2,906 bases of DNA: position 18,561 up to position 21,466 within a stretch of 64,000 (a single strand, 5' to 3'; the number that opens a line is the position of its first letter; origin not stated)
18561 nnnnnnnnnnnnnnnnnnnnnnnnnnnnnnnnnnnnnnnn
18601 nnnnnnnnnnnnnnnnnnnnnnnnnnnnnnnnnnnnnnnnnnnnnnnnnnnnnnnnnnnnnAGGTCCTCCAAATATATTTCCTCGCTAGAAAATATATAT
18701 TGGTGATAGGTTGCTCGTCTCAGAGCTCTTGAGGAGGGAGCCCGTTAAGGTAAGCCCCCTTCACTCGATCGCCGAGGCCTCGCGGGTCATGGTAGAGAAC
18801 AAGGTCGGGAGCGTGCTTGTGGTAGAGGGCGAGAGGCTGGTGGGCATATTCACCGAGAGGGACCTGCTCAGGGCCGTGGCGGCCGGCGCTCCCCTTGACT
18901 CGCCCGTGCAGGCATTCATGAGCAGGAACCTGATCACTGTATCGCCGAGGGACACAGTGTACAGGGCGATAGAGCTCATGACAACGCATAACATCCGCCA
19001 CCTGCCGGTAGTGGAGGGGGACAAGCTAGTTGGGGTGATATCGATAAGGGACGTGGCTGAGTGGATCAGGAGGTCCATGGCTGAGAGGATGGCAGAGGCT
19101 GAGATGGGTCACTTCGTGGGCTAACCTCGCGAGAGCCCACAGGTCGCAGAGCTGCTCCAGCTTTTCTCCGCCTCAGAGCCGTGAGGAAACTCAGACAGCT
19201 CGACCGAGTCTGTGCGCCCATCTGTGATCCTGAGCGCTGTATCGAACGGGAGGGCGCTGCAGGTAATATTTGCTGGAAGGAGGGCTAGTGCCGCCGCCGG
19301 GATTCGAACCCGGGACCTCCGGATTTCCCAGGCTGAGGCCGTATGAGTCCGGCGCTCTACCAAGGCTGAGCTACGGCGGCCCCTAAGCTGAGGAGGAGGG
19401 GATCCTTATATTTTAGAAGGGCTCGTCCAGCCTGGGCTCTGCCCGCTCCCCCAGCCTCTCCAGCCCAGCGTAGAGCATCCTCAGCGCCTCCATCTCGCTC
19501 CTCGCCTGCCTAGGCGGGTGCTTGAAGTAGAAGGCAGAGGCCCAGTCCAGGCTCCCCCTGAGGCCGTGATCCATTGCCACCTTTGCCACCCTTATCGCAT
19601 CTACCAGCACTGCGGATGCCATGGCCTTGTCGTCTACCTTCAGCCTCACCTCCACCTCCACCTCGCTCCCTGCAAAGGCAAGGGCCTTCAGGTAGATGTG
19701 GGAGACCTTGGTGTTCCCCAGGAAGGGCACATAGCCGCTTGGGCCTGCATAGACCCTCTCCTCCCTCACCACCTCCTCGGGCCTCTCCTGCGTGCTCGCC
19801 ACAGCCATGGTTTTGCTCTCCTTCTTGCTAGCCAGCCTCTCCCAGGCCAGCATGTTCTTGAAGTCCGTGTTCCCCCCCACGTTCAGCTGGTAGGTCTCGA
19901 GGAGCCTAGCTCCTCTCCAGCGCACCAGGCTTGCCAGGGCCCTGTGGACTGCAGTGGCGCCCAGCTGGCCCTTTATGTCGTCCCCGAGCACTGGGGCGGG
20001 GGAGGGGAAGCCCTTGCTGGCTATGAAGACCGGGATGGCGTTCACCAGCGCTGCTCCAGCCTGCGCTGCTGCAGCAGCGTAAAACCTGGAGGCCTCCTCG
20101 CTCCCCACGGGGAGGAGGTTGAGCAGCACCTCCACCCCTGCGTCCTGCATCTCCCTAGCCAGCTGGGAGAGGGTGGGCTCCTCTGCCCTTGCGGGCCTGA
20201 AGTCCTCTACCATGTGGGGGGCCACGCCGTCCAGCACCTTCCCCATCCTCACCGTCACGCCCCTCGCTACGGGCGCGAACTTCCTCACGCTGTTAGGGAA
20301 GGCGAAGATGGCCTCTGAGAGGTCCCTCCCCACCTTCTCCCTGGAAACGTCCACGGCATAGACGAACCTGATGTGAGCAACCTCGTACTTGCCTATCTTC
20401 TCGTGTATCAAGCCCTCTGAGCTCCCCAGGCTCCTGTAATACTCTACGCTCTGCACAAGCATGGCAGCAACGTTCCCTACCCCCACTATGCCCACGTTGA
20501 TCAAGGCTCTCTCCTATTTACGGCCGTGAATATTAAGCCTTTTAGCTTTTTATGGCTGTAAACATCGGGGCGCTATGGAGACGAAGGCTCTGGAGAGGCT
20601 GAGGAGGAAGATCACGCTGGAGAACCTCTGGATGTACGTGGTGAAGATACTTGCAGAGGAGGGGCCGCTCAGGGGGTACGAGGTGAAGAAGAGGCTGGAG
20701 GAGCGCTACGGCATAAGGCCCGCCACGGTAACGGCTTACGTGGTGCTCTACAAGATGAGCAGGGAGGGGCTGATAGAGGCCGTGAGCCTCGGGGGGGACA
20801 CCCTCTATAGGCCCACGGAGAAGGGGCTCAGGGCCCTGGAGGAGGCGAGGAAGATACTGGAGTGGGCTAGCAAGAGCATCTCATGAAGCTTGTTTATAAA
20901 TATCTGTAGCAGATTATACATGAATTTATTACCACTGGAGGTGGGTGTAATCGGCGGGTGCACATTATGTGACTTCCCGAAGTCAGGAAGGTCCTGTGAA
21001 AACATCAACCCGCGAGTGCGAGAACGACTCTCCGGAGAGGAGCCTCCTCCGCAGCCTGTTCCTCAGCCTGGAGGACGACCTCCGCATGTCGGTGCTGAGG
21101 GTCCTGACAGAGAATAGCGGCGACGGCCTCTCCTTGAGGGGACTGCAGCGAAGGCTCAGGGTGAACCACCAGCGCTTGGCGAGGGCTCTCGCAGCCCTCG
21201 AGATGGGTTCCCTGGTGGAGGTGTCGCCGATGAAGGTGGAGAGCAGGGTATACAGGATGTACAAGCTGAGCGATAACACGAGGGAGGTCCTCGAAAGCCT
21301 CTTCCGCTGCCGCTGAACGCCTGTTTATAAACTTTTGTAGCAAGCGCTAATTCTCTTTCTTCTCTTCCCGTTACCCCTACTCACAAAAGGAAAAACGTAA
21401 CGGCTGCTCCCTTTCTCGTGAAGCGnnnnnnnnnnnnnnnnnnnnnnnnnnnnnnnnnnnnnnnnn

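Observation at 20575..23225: Regulator-plus-three-paralog cluster encoding TasA/camelysin-like secreted proteins (possible extracellular fibre or biofilm-matrix module)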

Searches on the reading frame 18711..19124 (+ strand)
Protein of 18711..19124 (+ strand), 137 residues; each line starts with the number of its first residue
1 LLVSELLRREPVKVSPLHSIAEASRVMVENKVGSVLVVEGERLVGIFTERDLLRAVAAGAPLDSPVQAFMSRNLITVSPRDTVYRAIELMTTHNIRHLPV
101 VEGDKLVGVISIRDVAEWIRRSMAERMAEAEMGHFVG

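Call 17: search_protein_families(library=pfam, proteins=[window:18711-19124:+], max_evalue=0.01)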
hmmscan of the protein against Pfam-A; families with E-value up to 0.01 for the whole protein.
window:18711-19124:+ (137 aa): 1 family
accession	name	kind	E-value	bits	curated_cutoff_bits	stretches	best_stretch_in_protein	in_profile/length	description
PF00571.33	CBS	-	4.9e-32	110.5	24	2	66-120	1-56/57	CBS domain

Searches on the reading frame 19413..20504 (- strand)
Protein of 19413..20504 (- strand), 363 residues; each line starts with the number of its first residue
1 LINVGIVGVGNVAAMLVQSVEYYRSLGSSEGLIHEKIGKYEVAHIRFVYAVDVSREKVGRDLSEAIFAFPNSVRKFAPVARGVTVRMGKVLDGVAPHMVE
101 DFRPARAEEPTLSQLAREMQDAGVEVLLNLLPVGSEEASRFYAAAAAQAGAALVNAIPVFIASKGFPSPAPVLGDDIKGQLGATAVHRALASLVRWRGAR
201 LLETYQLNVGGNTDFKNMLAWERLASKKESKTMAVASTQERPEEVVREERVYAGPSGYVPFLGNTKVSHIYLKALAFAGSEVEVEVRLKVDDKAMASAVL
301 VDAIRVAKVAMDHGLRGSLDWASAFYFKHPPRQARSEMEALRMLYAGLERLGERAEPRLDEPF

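Call 17: search_protein_families(library=pfam, proteins=[window:19413-20504:-], max_evalue=0.01)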
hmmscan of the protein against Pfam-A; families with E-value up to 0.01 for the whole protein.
window:19413-20504:- (363 aa): 1 family
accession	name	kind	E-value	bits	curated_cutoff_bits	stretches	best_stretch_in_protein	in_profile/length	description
PF01658.22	Inos-1-P_synth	-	4.7e-26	91.5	27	1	182-292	1-106/107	Myo-inositol-1-phosphate synthase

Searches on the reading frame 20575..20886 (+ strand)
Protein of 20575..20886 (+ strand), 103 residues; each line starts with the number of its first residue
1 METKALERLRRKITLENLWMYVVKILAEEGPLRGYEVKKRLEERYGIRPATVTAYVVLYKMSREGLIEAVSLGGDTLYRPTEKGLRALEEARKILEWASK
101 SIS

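Call 3: search_protein_families(library=pfam, proteins=[window:20575-20886:+], max_evalue=1)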
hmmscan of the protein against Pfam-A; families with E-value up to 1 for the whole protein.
window:20575-20886:+ (103 aa): 8 families
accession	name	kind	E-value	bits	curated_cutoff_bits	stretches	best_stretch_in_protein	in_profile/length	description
PF03551.20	PadR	-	2.1e-07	31.3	27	1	24-90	3-75/75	Transcriptional regulator PadR-like family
PF23159.1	WH_Rok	-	0.00091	19.7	27.6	1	22-54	5-38/58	Repressor Rok winged helix domain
PF03965.22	Penicillinase_R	-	0.023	15.5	22.6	1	22-84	8-68/115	Penicillinase repressor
PF01978.25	TrmB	-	0.031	14.5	25.6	1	25-81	16-65/68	Sugar-specific transcriptional regulator TrmB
PF11241.13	DUF3043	-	0.048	14.1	25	1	14-64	106-154/171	Protein of unknown function (DUF3043)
PF14277.12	DUF4364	-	0.062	13.5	26.9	1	57-94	39-76/162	Domain of unknown function (DUF4364)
PF01325.25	Fe_dep_repress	-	0.081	13.6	26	1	33-69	20-54/60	Iron dependent repressor, N-terminal DNA binding domain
PF14947.12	HTH_45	-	0.15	12.5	25.5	1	59-97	41-75/77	Winged helix-turn-helix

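Call 4: search_protein_families(library=ncbifam, proteins=[window:20575-20886:+], max_evalue=1)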
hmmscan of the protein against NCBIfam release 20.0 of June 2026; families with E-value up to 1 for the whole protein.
window:20575-20886:+ (103 aa): 2 families
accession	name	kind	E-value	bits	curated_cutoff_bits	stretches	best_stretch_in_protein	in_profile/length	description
TIGR03433.1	padR_acidobact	paralog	0.0016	18.5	101.8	1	18-93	5-86/101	PadR family transcriptional regulator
NF053635.1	TransRegRv3488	equivalog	0.012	15.8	140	1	44-98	33-91/98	Rv3488 family transcriptional regulator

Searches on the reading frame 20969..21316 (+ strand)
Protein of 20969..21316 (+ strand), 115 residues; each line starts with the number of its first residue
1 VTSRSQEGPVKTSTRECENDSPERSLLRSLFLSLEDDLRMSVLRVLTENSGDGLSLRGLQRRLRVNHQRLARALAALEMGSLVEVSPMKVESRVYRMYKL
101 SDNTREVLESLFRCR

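Call 3: search_protein_families(library=pfam, proteins=[window:20969-21316:+], max_evalue=1)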
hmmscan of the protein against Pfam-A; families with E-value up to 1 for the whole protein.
window:20969-21316:+ (115 aa): 7 families
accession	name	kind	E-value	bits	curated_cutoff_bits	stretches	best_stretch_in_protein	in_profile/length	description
PF12802.13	MarR_2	-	0.0012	19.4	27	1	40-85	8-52/61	MarR family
PF12840.13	HTH_20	-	0.0014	19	27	1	34-85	1-50/51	Helix-turn-helix domain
PF20024.5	DUF6432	-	0.0048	17.6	29.6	1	37-95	12-70/97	Family of unknown function (DUF6432)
PF00392.27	GntR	-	0.013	15.5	27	1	36-88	7-59/64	Bacterial regulatory proteins, gntR family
PF09397.16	FtsK_gamma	-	0.019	15.1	30.6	1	41-84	9-50/63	Ftsk gamma domain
PF01047.28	MarR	-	0.099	13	24.6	1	41-87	7-51/59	MarR family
PF24038.1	DUF7347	-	0.18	12.5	27.6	1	31-66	5-40/77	Domain of unknown function (DUF7347)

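Call 4: search_protein_families(library=ncbifam, proteins=[window:20969-21316:+], max_evalue=1)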
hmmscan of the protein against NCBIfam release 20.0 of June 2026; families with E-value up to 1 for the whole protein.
window:20969-21316:+ (115 aa): 3 families
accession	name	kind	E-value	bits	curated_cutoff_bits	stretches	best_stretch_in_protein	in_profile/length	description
NF053660.1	ORF80_fam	equivalog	0.0046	16.8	95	1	42-103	7-66/70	ORF80 family leucine zipper DNA-binding protein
NF033788.1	HTH_metalloreg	subfamily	0.0075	16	55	1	29-86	3-58/77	metalloregulator ArsR/SmtB family transcription factor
NF053635.1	TransRegRv3488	equivalog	0.07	13.4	140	1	65-110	38-83/98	Rv3488 family transcriptional regulator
